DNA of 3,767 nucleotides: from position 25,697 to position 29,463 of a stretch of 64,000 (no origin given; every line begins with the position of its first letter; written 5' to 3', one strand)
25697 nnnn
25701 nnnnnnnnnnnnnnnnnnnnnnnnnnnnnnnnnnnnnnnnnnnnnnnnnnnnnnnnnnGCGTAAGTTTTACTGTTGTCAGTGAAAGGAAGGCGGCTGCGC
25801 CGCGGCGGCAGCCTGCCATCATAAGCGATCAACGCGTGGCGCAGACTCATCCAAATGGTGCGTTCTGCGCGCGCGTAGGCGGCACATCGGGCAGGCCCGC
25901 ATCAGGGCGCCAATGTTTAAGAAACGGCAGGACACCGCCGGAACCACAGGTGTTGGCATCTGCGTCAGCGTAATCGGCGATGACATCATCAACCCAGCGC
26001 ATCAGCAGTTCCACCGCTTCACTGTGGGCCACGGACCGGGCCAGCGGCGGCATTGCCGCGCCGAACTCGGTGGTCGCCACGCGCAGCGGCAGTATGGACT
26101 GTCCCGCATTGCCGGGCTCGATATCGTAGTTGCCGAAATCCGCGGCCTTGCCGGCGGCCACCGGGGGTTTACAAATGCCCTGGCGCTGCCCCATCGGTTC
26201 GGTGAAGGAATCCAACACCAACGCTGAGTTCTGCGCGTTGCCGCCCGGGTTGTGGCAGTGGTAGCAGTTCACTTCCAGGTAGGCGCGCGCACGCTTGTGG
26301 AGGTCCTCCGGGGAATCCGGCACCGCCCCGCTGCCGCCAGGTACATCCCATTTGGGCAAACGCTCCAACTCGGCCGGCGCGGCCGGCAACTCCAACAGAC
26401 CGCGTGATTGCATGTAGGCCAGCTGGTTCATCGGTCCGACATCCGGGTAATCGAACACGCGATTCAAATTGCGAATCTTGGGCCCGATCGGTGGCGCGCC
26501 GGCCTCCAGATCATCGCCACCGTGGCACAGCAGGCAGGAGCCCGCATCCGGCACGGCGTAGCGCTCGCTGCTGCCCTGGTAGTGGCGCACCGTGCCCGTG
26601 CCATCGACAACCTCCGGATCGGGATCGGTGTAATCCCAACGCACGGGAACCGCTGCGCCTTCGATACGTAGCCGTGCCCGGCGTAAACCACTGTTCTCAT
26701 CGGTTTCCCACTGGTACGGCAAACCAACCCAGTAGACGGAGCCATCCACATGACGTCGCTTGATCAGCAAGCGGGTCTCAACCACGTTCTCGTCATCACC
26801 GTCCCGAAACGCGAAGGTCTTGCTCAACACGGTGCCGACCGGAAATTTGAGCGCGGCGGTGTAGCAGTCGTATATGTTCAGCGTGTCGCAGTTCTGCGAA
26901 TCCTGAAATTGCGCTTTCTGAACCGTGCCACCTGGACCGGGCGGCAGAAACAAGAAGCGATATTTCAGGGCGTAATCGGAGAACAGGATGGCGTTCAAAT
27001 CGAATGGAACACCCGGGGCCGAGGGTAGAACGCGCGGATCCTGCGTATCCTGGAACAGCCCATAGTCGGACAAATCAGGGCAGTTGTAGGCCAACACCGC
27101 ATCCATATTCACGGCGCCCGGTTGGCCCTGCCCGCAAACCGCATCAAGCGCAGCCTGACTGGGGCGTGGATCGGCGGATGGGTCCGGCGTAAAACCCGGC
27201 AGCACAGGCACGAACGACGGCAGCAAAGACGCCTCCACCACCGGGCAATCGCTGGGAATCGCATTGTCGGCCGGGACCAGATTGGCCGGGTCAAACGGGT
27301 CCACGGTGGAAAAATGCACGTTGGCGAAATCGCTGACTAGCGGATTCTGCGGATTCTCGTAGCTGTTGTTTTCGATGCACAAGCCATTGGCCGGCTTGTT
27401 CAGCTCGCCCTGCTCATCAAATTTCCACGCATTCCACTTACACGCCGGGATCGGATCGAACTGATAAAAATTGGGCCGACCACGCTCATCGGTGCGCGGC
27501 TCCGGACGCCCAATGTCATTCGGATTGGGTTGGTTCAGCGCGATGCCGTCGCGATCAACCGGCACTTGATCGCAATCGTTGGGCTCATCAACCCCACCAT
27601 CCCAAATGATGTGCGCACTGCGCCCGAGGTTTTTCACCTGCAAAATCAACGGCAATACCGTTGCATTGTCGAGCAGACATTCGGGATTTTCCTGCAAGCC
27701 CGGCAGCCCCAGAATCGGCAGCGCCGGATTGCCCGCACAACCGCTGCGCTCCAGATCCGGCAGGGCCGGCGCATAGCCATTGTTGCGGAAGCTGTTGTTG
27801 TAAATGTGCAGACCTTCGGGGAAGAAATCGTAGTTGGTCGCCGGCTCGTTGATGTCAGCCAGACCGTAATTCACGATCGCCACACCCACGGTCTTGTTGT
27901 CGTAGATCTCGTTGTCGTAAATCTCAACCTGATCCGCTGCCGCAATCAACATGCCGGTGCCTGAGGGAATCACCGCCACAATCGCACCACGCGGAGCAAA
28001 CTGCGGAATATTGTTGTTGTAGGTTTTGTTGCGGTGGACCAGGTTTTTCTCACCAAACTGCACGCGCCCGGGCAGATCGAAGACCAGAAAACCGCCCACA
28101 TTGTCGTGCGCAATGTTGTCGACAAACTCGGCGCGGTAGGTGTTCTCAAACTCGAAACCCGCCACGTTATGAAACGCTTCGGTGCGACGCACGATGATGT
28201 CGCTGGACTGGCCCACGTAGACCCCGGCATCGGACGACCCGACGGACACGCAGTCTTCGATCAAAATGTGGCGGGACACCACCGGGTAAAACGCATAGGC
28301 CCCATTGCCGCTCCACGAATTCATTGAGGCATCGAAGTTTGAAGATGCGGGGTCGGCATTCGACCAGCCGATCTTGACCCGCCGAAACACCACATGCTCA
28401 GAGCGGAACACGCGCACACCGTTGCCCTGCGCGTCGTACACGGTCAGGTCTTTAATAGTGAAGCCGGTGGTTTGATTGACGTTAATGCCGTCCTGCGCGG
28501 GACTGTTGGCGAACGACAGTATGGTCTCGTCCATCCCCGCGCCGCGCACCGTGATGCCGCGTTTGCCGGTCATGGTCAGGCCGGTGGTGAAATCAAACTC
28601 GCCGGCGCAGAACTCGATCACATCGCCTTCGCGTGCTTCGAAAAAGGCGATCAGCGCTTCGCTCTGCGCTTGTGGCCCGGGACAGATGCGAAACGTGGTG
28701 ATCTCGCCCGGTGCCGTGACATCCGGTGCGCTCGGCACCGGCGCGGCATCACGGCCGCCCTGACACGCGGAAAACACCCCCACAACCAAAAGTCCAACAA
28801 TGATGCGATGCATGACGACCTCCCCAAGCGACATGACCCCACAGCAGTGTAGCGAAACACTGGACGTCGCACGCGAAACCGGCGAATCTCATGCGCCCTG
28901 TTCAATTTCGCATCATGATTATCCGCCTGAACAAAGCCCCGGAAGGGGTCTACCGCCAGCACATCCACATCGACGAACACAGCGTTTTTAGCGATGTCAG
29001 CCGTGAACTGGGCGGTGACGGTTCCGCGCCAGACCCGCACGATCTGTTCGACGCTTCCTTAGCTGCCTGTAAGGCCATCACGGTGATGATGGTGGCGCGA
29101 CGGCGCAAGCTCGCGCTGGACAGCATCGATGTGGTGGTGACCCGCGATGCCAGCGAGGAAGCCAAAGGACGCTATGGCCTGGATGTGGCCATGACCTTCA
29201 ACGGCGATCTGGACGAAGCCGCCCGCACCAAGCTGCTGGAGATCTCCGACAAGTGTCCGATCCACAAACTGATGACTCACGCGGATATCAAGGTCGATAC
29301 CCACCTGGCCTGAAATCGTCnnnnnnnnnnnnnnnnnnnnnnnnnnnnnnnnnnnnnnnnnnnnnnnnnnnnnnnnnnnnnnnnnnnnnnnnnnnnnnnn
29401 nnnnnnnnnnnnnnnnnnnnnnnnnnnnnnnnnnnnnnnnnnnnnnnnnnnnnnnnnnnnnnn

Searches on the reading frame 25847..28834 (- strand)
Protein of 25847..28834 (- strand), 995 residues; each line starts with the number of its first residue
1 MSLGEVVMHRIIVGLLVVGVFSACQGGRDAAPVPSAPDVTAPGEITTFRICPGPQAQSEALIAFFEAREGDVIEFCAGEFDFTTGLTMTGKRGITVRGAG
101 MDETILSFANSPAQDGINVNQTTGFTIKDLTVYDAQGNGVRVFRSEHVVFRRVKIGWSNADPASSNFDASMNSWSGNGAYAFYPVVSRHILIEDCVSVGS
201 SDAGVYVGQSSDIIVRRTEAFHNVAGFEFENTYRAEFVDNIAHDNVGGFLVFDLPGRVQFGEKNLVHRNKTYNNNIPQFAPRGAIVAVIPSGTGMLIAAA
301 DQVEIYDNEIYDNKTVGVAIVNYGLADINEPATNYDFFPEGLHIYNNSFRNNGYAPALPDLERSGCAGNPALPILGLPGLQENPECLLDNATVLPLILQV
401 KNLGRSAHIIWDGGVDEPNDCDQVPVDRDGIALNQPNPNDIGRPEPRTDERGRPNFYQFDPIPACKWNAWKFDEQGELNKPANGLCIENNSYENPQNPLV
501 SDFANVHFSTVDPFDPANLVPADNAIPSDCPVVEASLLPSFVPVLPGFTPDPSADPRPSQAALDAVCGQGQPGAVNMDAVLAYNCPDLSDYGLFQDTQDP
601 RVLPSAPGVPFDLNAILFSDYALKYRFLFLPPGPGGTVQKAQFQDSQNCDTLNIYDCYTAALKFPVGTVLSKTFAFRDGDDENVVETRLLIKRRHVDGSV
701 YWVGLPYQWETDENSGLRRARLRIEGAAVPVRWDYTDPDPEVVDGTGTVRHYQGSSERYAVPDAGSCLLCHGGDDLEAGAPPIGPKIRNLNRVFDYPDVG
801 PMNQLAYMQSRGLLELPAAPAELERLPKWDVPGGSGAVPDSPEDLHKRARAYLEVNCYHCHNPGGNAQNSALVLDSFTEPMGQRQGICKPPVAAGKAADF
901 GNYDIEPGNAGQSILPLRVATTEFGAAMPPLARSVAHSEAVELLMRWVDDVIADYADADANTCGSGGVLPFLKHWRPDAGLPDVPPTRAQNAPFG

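Call 23: search_protein_families(library=pfam, proteins=[window:25847-28834:-], max_evalue=0.00001)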
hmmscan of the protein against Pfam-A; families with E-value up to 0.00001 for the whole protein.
window:25847-28834:- (995 aa): 2 families
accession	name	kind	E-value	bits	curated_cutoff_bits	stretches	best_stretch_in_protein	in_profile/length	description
PF13229.12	Beta_helix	-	2.4e-19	70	25.9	1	116-252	2-145/158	Right handed beta helix region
PF05048.19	NosD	-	2.2e-08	34.3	23.6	0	183-352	42-172/212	Periplasmic copper-binding protein (NosD)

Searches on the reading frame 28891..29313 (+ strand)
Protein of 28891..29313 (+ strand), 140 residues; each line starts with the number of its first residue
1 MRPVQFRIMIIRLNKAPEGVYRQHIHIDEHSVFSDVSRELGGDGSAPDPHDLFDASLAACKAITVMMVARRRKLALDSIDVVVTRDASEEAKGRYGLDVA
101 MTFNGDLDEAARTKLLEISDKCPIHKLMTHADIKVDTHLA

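Call 3: search_protein_families(library=pfam, proteins=[window:28891-29313:+], max_evalue=1)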
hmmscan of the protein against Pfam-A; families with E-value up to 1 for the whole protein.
window:28891-29313:+ (140 aa): 2 families
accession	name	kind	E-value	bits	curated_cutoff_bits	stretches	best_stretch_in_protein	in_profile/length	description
PF02566.24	OsmC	-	6.8e-15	55.8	27.5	1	42-137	1-99/100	OsmC-like protein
PF24610.1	DUF7623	-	0.11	13.1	27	1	13-76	1-58/64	Domain of unknown function (DUF7623)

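Call 4: search_protein_families(library=ncbifam, proteins=[window:28891-29313:+], max_evalue=1)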
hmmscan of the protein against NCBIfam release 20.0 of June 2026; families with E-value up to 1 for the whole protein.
window:28891-29313:+ (140 aa): 6 families
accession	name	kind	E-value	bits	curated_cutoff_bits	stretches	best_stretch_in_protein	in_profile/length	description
NF052637.1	HydprxOhrVib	equivalog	1.3e-11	44.9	240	1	37-126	33-123/140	organic hydroperoxide reductase Ohr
NF041052.1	OsmC_like_Se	domain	7e-10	39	95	1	19-131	12-133/144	OsmC-related (seleno)protein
TIGR03549.1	TIGR03549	equivalog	8.4e-09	34.2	900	1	22-130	11-119/723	OsmC domain/YcaO domain-containing protein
TIGR03561.1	organ_hyd_perox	subfamily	2.7e-07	31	88.85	1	36-137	29-132/134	Ohr family peroxiredoxin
TIGR03562.1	osmo_induc_OsmC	subfamily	0.0011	19.1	85.8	1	45-136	41-136/137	OsmC family peroxiredoxin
TIGR03563.1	perox_SACOL1771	subfamily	0.077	12.9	166.15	1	36-81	30-75/138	SACOL1771 family peroxiredoxin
